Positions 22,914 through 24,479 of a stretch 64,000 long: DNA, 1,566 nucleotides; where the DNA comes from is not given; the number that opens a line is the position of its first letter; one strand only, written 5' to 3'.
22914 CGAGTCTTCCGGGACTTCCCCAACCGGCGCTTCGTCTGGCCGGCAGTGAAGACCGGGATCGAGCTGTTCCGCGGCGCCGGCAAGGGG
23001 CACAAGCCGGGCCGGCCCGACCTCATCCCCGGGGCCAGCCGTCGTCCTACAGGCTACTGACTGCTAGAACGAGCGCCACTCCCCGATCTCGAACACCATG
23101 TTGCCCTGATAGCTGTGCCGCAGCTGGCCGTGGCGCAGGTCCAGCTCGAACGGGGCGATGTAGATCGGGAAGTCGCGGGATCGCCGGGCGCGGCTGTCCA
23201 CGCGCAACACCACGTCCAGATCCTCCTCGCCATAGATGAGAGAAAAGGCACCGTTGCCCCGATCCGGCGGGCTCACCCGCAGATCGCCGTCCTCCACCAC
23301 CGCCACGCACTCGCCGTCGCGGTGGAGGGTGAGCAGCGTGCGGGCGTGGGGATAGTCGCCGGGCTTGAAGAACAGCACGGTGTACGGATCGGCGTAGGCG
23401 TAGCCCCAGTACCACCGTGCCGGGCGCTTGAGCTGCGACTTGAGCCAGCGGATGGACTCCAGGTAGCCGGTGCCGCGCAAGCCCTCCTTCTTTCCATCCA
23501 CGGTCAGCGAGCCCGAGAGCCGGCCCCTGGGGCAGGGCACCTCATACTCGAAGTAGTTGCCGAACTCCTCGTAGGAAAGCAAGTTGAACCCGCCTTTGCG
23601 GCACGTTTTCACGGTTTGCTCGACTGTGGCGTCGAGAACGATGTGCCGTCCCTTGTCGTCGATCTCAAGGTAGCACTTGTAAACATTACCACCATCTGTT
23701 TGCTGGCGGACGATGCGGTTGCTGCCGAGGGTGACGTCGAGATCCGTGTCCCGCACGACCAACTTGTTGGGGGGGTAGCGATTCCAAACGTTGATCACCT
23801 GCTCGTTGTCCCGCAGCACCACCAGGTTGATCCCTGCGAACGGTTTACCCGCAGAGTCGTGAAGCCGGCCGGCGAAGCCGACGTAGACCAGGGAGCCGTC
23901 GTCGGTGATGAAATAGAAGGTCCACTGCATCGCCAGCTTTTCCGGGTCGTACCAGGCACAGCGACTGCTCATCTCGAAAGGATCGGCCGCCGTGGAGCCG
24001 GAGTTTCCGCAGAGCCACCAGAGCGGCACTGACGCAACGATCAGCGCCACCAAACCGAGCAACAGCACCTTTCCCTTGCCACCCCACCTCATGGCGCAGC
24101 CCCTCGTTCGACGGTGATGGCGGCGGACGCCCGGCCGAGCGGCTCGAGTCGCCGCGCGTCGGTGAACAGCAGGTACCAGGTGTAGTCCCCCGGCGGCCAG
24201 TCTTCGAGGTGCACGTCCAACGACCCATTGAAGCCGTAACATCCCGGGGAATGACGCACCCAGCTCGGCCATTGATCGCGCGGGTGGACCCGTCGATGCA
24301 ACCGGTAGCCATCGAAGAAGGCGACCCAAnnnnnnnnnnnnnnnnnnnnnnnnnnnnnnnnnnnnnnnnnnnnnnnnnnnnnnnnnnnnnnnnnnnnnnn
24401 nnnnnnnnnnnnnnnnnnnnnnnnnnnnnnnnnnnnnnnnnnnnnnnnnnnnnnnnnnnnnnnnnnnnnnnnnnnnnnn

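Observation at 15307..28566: Undescribed radical-SAM-rich envelope lipid/glycan modification cluster inserted after uvrC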

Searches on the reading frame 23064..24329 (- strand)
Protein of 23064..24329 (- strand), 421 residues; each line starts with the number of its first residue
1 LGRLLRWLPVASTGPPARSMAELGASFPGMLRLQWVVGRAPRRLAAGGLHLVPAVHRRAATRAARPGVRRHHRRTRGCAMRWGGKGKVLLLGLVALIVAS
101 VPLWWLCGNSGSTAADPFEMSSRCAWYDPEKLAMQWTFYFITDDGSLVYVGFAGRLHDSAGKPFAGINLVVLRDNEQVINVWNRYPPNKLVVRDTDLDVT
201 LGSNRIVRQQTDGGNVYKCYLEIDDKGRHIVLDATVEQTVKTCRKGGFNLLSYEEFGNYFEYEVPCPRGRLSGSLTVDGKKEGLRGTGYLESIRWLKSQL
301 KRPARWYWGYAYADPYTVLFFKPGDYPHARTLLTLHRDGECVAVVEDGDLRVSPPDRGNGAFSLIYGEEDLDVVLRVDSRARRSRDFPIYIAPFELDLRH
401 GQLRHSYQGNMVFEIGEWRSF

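Call 4: search_protein_families(library=pfam, proteins=[window:23064-24329:-], max_evalue=0.01)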
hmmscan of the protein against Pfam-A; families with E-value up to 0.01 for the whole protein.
window:23064-24329:- (421 aa): 0 families

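Call 5: search_protein_families(library=ncbifam, proteins=[window:23064-24329:-], max_evalue=0.01)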
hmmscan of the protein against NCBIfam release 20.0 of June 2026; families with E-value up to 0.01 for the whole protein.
window:23064-24329:- (421 aa): 0 families

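Call 10: find_homologous_proteins(query=window:23064-24095:-)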
Query window:23064-24095:- (343 aa): 10 proteins with E <= 0.001 among 4779 candidates.
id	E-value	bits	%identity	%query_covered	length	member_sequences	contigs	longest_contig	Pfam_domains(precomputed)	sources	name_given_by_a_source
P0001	7.6e-239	810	100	100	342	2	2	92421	-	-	-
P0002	3.7e-203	692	85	100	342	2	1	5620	-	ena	-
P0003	1.2e-156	539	67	100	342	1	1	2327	-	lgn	-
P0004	3.6e-153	528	65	100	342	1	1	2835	-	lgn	-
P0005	1.6e-151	523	66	100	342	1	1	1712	-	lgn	-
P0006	8.5e-134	464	62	89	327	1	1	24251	-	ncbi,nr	ncbi:MAG: hypothetical protein GY854_03290 [Deltaproteobacteria bacterium]|nr:hypothetical protein [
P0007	2.5e-86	308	47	88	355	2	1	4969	-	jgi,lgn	-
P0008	4.0e-84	301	45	88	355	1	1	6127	-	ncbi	ncbi:MAG: hypothetical protein R6V85_11810 [Polyangia bacterium]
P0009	4.6e-69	251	38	92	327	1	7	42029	-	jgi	-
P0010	7.1e-63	231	38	90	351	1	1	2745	-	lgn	-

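Call 11: find_encoding_contigs(protein=P0006, flank=10000, max_places=3)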
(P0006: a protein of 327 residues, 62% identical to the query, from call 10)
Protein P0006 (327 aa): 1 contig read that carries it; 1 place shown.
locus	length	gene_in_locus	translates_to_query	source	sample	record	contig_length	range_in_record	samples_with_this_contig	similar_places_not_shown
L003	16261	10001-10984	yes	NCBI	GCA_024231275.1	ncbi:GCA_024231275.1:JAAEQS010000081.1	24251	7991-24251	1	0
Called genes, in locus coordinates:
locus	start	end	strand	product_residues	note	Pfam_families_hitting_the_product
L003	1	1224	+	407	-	PF03283:PAE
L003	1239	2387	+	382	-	-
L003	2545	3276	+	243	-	-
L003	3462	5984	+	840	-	PF00580:UvrD-helicase, PF01443:Viral_helicase1 (faint), PF13245:AAA_19, PF13087:AAA_12 (faint), PF13361:UvrD_C, PF00929:RNase_T, PF13538:UvrD_C_2 (faint)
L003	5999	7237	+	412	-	PF04055:Radical_SAM, PF13186:SPASM (weak)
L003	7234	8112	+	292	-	PF04055:Radical_SAM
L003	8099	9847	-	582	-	-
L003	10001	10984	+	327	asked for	-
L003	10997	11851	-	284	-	-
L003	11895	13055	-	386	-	PF02771:Acyl-CoA_dh_N, PF02770:Acyl-CoA_dh_M, PF00441:Acyl-CoA_dh_1, PF22924:ACOX_C_alpha1 (faint), PF08028:Acyl-CoA_dh_2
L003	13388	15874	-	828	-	-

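Call 12: find_encoding_contigs(protein=P0009, flank=10000, max_places=3)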
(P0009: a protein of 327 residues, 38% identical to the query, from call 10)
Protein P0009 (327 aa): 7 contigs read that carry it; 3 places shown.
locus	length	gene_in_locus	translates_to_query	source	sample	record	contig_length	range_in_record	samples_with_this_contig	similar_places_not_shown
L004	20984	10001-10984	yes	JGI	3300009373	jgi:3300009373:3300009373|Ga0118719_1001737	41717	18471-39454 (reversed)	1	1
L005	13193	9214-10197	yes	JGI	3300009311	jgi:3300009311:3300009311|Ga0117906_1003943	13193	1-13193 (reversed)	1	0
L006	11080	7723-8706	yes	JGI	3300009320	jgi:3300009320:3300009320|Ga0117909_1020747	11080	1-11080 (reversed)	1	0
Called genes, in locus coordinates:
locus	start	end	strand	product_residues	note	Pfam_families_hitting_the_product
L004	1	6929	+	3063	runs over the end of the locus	?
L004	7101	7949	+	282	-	-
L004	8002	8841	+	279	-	PF02353:CMAS, PF01209:Ubie_methyltran, PF08123:DOT1 (weak), PF13489:Methyltransf_23, PF13847:Methyltransf_31, PF08241:Methyltransf_11, PF08242:Methyltransf_12, PF13649:Methyltransf_25, +1 more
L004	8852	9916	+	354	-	PF13243:SQHop_cyclase_C (faint)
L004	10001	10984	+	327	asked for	-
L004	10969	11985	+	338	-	PF13472:Lipase_GDSL_2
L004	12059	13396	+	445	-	-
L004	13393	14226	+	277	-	-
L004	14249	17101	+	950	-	-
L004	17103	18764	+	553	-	PF05157:MshEN, PF00437:T2SSE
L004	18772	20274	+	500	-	PF19077:Big_13 (faint)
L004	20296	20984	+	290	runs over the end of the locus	-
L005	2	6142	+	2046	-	?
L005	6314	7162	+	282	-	-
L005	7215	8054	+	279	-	PF02353:CMAS, PF01209:Ubie_methyltran, PF08123:DOT1 (weak), PF13489:Methyltransf_23, PF13847:Methyltransf_31, PF08241:Methyltransf_11, PF08242:Methyltransf_12, PF13649:Methyltransf_25, +1 more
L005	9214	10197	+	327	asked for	-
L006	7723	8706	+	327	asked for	-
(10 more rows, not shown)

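Call 13: find_encoding_contigs(protein=P0008, flank=10000, max_places=3)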
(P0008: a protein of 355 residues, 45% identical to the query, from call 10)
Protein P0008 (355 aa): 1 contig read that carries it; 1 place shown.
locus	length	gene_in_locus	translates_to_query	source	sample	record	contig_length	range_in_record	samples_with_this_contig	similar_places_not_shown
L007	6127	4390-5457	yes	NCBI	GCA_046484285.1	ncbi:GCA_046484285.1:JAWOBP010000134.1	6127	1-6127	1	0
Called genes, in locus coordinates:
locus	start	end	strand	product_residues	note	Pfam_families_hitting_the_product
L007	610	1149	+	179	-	PF00210:Ferritin, PF02915:Rubrerythrin, PF12902:Ferritin-like (weak)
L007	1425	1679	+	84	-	-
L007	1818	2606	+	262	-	PF02353:CMAS, PF05175:MTS (faint), PF13489:Methyltransf_23 (faint), PF08241:Methyltransf_11 (faint), PF13649:Methyltransf_25 (weak)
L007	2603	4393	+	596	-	PF13231:PMT_2 (weak)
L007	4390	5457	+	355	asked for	-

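Call 21: predict_structure(alignment_id=A1)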
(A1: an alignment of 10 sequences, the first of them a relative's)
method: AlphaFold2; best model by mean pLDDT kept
length: 342 residues; sequences in the alignment: 10
mean_pLDDT: 87.9   pTM: 0.84
mean pLDDT of the five models: 87.9, 87.8, 87.4, 86.9, 86.0
residues with pLDDT >= 90: 248; 70-90: 59; 50-70: 4; < 50: 31
segments of 3 or more residues with pLDDT < 50: 1-17, 21-34
pLDDT, mean of each block of 10 residues (from residue 1): 37 47 40 62 89 94 97 92 93 95 93 85 95 90 92 98 92 93 96 97 97 93 93 95 93 96 95 88 94 96 88 98 95 94 80
secondary structure, 60 per line:
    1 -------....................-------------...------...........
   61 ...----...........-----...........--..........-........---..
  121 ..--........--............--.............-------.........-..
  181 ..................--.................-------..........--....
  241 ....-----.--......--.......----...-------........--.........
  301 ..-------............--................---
elements in order: H8-27 E53-63 E68-78 E84-94 E97-106 E111-115 E119-122 E125-132 E135-146 E149-161 E169-174 E179-198 E201-217 E225-234 E237-244 E253-258 E261-267 E272-274 E282-289 E292-299 E310-321 E324-339

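Call 26: fold_search(model_id=the predicted structure, library=pdb)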
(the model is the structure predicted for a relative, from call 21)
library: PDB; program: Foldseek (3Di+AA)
matches with E <= 10: 981; with E <= 0.001: 28
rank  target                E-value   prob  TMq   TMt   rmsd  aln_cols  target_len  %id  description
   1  2ich_A                8.6e-09  1.00  0.51  0.53   6.8       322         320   15  CRYSTAL STRUCTURE OF A PUTATIVE ATTH (NE1406) FROM NITROSOMONAS EUROPAEA AT 2.00 A RESOLUTION (released 2006-10-03)
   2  6kaw                  2.4e-08  1.00  0.45  0.41   9.0       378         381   14  Crystal structure of CghA (released 2020-06-24)
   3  7a0t_A                3.9e-08  1.00  0.50  0.52   6.2       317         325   15  Crystal structure of kievitone hydratase from Nectria haematococca (P21 SG) (released 2021-08-18)
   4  6kbc                  3.9e-08  1.00  0.42  0.39   9.4       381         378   15  Crystal structure of CghA with Sch210972 (released 2020-06-24)
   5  7a0t_B                5.4e-08  1.00  0.50  0.52   6.2       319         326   15  Crystal structure of kievitone hydratase from Nectria haematococca (P21 SG) (released 2021-08-18)
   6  7e5t_E                8.2e-08  1.00  0.49  0.45   9.4       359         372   14  Crystal structure of Fsa2 (released 2021-06-30)
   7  7a0q_A                8.6e-08  1.00  0.49  0.52   6.2       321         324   15  Crystal structure of kievitone hydratase from Nectria haematococca (C2 SG) (released 2021-08-18)
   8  7e22                  8.6e-08  1.00  0.51  0.48   9.5       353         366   14  Crystal structure of two pericyclases catalyzing [4+2] cycloaddition (released 2022-02-09)
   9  2ich_B                1.3e-07  1.00  0.49  0.51   7.1       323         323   16  CRYSTAL STRUCTURE OF A PUTATIVE ATTH (NE1406) FROM NITROSOMONAS EUROPAEA AT 2.00 A RESOLUTION (released 2006-10-03)
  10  7e5t_B                1.4e-07  1.00  0.49  0.46   9.5       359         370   14  Crystal structure of Fsa2 (released 2021-06-30)
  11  7e5t_D                1.7e-07  1.00  0.47  0.44  10.0       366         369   14  Crystal structure of Fsa2 (released 2021-06-30)
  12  7dmn                  2.1e-07  1.00  0.49  0.46   9.1       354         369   14  Crystal structure of two pericyclases catalyzing [4+2] cycloaddition (released 2021-10-06)
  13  7e5t_A                2.1e-07  1.00  0.49  0.45   9.6       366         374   13  Crystal structure of Fsa2 (released 2021-06-30)
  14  7e5u_C                2.1e-07  1.00  0.46  0.42   8.6       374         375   13  Crystal structure of Phm7 (released 2021-06-30)
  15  7e5t_C                2.3e-07  1.00  0.46  0.43  10.4       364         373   12  Crystal structure of Fsa2 (released 2021-06-30)
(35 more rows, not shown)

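Call 55: search_protein_families(library=pfam, proteins=[L003:10997-11851:-], max_evalue=0.01)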
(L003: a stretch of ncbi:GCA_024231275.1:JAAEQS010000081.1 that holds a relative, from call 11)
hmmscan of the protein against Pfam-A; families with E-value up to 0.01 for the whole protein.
L003:10997-11851:- (284 aa): 0 families

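Call 56: search_protein_families(library=pfam, proteins=[L004:7101-7949:+, L004:8852-9916:+, L004:12059-13396:+, L004:13393-14226:+], max_evalue=0.01)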
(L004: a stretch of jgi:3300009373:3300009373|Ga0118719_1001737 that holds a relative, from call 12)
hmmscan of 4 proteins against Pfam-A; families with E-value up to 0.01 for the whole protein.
L004:7101-7949:+ (282 aa): 0 families

L004:8852-9916:+ (354 aa): 4 families
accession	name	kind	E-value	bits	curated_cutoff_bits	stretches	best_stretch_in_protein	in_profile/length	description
PF13243.12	SQHop_cyclase_C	-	6e-07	29.2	26.1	1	259-330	166-240/319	Squalene-hopene cyclase C-terminal domain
PF13249.12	SQHop_cyclase_N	-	7.2e-05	22.5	26.2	1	254-315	1-65/291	Squalene-hopene cyclase N-terminal domain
PF09492.16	Pec_lyase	-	0.00053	19.8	22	0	287-316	54-83/292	Pectic acid lyase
PF01122.25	Cobalamin_bind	-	0.0093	15.4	25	0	250-306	208-264/317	Eukaryotic cobalamin-binding protein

L004:12059-13396:+ (445 aa): 0 families

L004:13393-14226:+ (277 aa): 0 families

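Call 81: search_protein_representatives(alignment_id=A1)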
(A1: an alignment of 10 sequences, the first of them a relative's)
Query: 10 sequences, 341 profile positions. Proteins with E-value up to 0.001 (for the whole library): 133; up to 1e-10: 13; up to 1e-30: 8. The best 133 are listed.
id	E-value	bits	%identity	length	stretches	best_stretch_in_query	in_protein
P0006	1.4e-155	533.8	-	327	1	27-341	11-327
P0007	1.3e-147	507.5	-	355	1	1-341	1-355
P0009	1.3e-144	497.7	-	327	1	15-341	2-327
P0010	8.0e-135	465.5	-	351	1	2-341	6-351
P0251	1.5e-119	415.3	-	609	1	10-341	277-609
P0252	2.0e-102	359.0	-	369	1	3-341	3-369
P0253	2.1e-62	227.4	-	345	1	29-340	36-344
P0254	1.7e-52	194.9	-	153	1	191-341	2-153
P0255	2.1e-17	79.4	-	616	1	51-335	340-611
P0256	3.4e-17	78.8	-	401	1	45-334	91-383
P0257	1.4e-14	70.2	-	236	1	58-116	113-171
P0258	9.2e-14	67.5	-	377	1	25-249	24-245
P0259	8.4e-11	57.8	-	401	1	64-241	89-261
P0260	2.1e-10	56.5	-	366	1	55-244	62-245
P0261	9.0e-10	54.4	-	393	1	48-232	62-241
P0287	1.3e-06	44.0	-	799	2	148-242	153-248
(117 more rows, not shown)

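Call 82: search_protein_families(library=pfam, proteins=[P0251, P0252, P0253, P0255, P0256, P0258, P0259, P0260, P0261, P0287], max_evalue=0.01)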
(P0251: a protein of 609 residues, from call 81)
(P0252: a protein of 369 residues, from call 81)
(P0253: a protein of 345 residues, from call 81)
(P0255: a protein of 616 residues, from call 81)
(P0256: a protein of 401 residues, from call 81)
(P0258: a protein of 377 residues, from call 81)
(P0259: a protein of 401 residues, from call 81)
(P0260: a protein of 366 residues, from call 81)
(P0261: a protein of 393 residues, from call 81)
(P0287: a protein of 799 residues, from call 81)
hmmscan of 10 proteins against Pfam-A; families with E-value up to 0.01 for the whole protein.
P0251 (609 aa): 1 family
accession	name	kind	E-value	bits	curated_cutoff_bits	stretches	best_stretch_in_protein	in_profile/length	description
PF01040.23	UbiA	-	1.2e-29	103.8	34.2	1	26-251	4-229/250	UbiA prenyltransferase family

P0252 (369 aa): 0 families

P0253 (345 aa): 0 families

P0255 (616 aa): 2 families
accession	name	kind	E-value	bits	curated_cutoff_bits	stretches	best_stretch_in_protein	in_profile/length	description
PF13472.12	Lipase_GDSL_2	-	2.3e-12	48.2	32.9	1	109-325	1-177/178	GDSL-like Lipase/Acylhydrolase family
PF00657.28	Lipase_GDSL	-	2.8e-07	31.4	23.6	1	107-189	1-94/208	GDSL-like Lipase/Acylhydrolase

P0256 (401 aa): 0 families

P0258 (377 aa): 1 family
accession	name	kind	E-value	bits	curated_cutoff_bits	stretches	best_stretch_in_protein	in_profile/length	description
PF07143.17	CrtC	-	0.00021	22.5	22.5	1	103-209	62-168/168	CrtC N-terminal lipocalin domain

P0259 (401 aa): 5 families
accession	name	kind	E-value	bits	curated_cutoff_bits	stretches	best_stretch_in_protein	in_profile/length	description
PF07143.17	CrtC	-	4.2e-09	37.7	22.5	1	80-237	2-168/168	CrtC N-terminal lipocalin domain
PF24137.2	DA_N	-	5.9e-06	26.5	27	1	75-127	39-90/219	Diels-Alderase N-terminal domain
PF25581.1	AsqO_C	-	1.1e-05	26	27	1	243-288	3-46/131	AsqO-like, C-terminal domain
PF23213.1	DUF7065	-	0.0056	17.2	27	1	116-237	66-182/183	Domain of unknown function (DUF7065)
PF08622.16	Svf1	-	0.0092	16.5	25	0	134-228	60-154/163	Svf1-like N-terminal lipocalin domain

P0260 (366 aa): 3 families
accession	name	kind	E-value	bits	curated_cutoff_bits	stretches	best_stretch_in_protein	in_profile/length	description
PF07143.17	CrtC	-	2.8e-08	35.1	22.5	1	62-217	1-167/168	CrtC N-terminal lipocalin domain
PF25581.1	AsqO_C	-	8.1e-06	26.4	27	1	225-291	4-67/131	AsqO-like, C-terminal domain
PF24137.2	DA_N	-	0.00024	21.2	27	1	59-114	40-94/219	Diels-Alderase N-terminal domain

P0261 (393 aa): 3 families
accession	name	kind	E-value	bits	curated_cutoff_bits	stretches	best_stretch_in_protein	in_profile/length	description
PF07143.17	CrtC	-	4e-06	28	22.5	1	70-224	2-168/168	CrtC N-terminal lipocalin domain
PF08622.16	Svf1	-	1.4e-05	25.6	25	1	124-214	65-153/163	Svf1-like N-terminal lipocalin domain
PF23213.1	DUF7065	-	0.0099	16.4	27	0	143-224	105-182/183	Domain of unknown function (DUF7065)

P0287 (799 aa): 4 families
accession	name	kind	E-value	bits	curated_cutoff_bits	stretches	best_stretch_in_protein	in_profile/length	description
PF07143.17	CrtC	-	1.4e-13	52.3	22.5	2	67-223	2-168/168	CrtC N-terminal lipocalin domain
PF23213.1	DUF7065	-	6.6e-05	23.5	27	0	196-223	155-182/183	Domain of unknown function (DUF7065)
PF24137.2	DA_N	-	6.9e-05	23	27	0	66-221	43-219/219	Diels-Alderase N-terminal domain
PF17187.10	Svf1_C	-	0.0033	17.7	25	0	623-707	8-91/163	Svf1-like C-terminal lipocalin-like domain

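Call 85: find_encoding_contigs(protein=P0251, flank=10000, max_places=3)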
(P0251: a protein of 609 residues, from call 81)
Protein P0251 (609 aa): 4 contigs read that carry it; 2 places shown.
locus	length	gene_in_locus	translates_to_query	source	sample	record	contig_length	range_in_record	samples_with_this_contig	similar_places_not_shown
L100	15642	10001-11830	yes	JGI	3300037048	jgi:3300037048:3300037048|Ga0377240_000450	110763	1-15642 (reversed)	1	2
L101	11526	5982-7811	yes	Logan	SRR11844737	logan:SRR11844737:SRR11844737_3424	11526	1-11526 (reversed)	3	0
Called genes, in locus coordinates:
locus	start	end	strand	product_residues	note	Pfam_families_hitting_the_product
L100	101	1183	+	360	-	PF26233:NicX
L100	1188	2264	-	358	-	PF00437:T2SSE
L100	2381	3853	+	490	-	PF00884:Sulfatase, PF01663:Phosphodiest, PF16347:SGSH_C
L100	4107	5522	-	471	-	PF00884:Sulfatase, PF01663:Phosphodiest (faint), PF16347:SGSH_C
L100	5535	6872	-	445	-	PF12801:Fer4_5, PF00037:Fer4 (faint), PF13237:Fer4_10 (faint), PF13484:Fer4_16 (faint), PF12801:Fer4_5 (weak), PF12838:Fer4_7 (weak), PF14697:Fer4_21 (weak), PF12838:Fer4_7 (weak), +2 more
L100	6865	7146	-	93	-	PF13183:Fer4_8 (faint), PF13237:Fer4_10 (weak), PF14697:Fer4_21, PF12838:Fer4_7, PF13187:Fer4_9 (weak), PF25160:LdpA_Fe-S-bd (weak), PF00037:Fer4, PF12837:Fer4_6 (weak), +4 more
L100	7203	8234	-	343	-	PF01266:DAO (faint), PF01494:FAD_binding_3, PF05834:Lycopene_cycl, PF07992:Pyr_redox_2 (weak), PF12831:FAD_oxidored, PF13450:NAD_binding_8 (weak), PF01494:FAD_binding_3 (weak), PF22578:GGR_cat (weak)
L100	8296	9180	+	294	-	PF02353:CMAS, PF01209:Ubie_methyltran (weak), PF13489:Methyltransf_23, PF07021:MetW (weak), PF13847:Methyltransf_31, PF08241:Methyltransf_11, PF08242:Methyltransf_12, PF13649:Methyltransf_25, +1 more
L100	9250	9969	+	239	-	PF00535:Glycos_transf_2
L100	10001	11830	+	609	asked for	PF01040:UbiA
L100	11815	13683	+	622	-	-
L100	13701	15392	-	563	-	PF13231:PMT_2 (weak)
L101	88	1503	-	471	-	PF00884:Sulfatase, PF01663:Phosphodiest (faint), PF16347:SGSH_C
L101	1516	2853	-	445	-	PF12801:Fer4_5, PF00037:Fer4 (faint), PF13237:Fer4_10 (faint), PF13484:Fer4_16 (faint), PF12801:Fer4_5 (weak), PF12838:Fer4_7 (weak), PF14697:Fer4_21 (weak), PF12838:Fer4_7 (weak), +2 more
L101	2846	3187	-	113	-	PF13183:Fer4_8 (faint), PF13534:Fer4_17 (faint), PF13237:Fer4_10 (weak), PF14697:Fer4_21 (weak), PF12838:Fer4_7, PF13187:Fer4_9 (weak), PF00037:Fer4, PF12837:Fer4_6 (weak), +3 more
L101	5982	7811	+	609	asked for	PF01040:UbiA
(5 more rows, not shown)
